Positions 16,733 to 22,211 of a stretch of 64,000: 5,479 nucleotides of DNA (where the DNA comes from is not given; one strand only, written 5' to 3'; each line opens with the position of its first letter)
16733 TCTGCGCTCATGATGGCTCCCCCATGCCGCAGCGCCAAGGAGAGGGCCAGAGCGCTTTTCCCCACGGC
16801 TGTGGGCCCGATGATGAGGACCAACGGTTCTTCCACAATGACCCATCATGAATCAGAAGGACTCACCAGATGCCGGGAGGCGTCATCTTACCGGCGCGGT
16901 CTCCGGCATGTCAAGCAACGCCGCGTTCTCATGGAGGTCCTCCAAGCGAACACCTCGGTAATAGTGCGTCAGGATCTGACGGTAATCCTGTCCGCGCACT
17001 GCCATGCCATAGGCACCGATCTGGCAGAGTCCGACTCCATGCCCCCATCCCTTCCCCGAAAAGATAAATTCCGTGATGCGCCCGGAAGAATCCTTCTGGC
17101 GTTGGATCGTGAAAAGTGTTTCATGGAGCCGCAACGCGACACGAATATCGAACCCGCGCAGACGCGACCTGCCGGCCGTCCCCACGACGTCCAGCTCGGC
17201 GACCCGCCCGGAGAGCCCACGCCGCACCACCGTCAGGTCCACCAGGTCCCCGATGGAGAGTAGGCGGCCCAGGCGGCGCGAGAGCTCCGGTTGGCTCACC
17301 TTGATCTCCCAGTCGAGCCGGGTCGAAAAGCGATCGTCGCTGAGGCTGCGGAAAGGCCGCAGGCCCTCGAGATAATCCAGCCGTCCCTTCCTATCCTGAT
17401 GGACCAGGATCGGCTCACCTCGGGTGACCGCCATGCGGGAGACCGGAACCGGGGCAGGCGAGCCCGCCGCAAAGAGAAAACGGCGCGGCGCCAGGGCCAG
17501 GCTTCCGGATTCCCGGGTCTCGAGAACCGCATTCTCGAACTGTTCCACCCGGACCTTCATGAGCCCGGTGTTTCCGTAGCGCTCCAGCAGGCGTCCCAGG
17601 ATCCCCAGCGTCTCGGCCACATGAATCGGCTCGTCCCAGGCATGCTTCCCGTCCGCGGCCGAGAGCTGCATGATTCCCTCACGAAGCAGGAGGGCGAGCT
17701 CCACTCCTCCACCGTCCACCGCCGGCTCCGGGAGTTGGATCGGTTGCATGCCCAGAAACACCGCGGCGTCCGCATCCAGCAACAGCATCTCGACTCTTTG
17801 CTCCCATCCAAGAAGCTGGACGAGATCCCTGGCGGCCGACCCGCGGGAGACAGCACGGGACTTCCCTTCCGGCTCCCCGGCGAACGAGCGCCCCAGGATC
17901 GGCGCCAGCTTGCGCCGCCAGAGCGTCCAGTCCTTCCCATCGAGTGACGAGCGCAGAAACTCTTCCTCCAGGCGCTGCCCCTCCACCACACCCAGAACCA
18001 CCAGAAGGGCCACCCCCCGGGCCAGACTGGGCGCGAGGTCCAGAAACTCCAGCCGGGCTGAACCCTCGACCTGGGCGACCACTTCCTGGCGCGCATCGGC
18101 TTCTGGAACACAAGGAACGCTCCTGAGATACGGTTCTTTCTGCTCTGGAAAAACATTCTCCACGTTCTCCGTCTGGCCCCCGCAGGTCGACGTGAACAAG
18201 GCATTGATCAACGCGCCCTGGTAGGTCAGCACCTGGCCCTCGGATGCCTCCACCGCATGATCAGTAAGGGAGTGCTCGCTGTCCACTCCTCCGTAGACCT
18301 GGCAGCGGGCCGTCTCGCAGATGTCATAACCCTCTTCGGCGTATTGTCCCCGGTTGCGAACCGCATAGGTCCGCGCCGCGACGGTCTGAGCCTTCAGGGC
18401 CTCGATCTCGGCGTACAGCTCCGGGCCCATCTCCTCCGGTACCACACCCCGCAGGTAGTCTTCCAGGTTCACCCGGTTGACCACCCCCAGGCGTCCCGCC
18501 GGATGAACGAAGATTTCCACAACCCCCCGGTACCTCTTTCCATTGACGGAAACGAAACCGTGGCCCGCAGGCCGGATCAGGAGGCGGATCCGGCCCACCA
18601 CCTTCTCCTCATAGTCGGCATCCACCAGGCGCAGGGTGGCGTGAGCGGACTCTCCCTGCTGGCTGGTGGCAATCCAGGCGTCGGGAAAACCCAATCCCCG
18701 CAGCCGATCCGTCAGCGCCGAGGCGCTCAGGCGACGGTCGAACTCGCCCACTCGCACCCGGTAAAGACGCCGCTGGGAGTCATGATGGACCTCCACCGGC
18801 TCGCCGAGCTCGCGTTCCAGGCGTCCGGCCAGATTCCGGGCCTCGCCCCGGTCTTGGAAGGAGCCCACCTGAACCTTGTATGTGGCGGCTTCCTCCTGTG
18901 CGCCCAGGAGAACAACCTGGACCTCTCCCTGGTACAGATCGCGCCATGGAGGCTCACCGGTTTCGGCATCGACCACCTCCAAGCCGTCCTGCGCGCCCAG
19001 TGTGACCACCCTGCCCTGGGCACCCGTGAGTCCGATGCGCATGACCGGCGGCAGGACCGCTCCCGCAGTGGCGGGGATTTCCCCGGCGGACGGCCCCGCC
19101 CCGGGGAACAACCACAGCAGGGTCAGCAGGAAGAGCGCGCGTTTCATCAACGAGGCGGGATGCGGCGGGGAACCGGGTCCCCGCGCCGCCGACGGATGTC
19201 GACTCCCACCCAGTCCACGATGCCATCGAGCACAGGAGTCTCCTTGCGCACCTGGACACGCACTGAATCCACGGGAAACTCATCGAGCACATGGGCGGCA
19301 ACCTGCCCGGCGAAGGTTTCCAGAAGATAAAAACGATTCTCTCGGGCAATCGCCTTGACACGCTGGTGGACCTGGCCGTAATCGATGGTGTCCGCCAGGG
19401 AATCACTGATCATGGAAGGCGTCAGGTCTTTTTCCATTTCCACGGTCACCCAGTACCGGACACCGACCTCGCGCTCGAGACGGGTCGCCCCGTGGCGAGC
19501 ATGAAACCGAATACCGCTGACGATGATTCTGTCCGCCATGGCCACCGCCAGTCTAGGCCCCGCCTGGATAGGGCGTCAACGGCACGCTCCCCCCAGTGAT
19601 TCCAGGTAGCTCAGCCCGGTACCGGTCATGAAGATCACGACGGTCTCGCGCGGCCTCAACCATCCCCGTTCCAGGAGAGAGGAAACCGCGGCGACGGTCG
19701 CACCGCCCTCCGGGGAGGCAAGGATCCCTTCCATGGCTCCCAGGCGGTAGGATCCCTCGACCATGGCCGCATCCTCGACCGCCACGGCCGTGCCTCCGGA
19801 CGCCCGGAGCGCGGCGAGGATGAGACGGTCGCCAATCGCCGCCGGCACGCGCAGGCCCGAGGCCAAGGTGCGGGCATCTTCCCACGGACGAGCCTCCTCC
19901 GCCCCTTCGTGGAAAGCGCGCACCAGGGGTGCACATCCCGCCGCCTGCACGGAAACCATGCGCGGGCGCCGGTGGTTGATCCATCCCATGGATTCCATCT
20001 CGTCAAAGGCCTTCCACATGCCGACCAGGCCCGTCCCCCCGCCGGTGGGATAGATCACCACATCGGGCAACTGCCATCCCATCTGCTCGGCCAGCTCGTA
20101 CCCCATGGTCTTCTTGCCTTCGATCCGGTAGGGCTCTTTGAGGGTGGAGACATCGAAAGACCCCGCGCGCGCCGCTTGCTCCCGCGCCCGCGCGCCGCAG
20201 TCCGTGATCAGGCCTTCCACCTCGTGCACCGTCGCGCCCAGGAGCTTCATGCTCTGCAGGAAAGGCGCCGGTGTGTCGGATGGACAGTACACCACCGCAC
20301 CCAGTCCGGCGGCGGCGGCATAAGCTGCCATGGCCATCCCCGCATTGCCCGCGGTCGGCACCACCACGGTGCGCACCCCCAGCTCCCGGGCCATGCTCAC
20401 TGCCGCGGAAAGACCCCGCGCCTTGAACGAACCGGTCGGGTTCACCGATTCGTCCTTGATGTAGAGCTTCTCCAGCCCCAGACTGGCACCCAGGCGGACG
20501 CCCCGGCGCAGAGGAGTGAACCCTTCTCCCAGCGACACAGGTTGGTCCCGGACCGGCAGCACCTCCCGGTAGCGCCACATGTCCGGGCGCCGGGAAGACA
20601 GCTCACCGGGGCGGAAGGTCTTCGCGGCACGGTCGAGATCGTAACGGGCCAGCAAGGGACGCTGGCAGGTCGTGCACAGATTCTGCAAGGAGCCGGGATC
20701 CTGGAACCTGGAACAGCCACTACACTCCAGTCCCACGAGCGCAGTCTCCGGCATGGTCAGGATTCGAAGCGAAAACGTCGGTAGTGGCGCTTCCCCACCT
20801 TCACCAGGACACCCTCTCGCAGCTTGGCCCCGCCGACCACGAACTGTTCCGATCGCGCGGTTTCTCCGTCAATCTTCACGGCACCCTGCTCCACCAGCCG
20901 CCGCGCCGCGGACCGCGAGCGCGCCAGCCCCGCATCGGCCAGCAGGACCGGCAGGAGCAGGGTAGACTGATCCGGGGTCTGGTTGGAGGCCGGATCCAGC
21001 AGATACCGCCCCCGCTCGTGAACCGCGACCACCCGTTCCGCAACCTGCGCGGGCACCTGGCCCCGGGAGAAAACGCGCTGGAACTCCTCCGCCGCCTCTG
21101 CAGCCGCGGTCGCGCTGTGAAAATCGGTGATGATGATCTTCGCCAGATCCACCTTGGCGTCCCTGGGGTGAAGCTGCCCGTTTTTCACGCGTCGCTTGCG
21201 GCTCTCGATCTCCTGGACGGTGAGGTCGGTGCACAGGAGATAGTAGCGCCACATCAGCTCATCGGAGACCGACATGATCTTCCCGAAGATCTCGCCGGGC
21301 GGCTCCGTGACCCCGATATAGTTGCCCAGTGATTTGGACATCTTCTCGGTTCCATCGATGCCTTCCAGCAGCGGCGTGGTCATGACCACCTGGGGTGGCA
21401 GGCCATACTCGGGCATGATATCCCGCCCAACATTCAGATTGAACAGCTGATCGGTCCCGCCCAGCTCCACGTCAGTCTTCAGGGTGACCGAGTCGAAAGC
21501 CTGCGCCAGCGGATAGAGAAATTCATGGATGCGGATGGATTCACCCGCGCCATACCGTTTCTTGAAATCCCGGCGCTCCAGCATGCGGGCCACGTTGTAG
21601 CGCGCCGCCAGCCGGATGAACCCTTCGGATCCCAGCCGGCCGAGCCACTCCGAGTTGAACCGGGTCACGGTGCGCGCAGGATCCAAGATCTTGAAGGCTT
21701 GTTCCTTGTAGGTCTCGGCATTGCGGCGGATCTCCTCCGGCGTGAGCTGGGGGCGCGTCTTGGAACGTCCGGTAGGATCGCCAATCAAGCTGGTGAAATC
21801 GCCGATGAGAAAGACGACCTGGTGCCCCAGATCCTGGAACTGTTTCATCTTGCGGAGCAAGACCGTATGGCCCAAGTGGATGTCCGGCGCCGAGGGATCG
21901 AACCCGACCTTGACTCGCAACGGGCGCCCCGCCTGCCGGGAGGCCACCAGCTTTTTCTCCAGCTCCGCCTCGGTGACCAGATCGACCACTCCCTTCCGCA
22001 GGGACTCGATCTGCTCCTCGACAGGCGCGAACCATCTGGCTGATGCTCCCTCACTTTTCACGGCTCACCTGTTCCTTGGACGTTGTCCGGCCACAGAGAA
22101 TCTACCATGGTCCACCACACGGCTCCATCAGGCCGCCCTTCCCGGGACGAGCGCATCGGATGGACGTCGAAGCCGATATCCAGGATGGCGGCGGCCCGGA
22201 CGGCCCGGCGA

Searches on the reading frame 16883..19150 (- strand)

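Call 46: search_protein_families(library=pfam, proteins=[window:16883-19150:-], max_evalue=0.00001)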
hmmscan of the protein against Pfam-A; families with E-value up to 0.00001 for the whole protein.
window:16883-19150:- (755 aa): 2 families
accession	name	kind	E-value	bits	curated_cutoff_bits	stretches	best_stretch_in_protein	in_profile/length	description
PF08486.15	SpoIID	-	4.1e-27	95.1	23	1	219-310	3-97/97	Stage II sporulation protein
PF05036.18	SPOR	-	5.2e-12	46.4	21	1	89-160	3-74/76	SPOR domain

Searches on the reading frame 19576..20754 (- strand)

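Call 46: search_protein_families(library=pfam, proteins=[window:19576-20754:-], max_evalue=0.00001)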
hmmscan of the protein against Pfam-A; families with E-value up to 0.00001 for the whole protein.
window:19576-20754:- (392 aa): 1 family
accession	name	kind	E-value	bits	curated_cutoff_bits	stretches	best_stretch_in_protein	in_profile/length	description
PF00291.31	PALP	-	4.5e-74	249.9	35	1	73-378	1-295/295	Pyridoxal-phosphate dependent enzyme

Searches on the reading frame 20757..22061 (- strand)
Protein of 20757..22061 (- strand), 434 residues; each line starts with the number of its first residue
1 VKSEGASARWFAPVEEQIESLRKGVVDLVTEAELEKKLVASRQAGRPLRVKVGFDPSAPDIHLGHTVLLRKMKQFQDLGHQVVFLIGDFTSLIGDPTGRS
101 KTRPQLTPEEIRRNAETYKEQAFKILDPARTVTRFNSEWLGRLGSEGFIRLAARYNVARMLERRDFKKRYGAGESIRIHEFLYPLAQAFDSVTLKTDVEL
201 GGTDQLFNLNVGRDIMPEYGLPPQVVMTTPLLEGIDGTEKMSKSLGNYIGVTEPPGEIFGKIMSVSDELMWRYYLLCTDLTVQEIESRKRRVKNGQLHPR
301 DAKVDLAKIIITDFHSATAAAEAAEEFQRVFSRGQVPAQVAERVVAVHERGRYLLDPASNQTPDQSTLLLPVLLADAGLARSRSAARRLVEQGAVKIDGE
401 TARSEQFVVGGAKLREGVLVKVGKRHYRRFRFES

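Call 46: search_protein_families(library=pfam, proteins=[window:20757-22061:-], max_evalue=0.00001)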
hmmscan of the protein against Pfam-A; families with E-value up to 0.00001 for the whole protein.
window:20757-22061:- (434 aa): 3 families
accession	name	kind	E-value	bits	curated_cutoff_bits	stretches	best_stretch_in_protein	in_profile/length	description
PF00579.31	tRNA-synt_1b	-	9.1e-73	245.5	21.1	1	45-331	3-291/292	tRNA synthetases class I (W and Y)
PF01479.30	S4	-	3e-10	40.1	22.8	1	370-409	3-42/48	S4 domain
PF22421.1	SYY_C-terminal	-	3.5e-07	30.4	27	1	369-427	20-80/83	Tyrosine--tRNA ligase SYY-like C-terminal domain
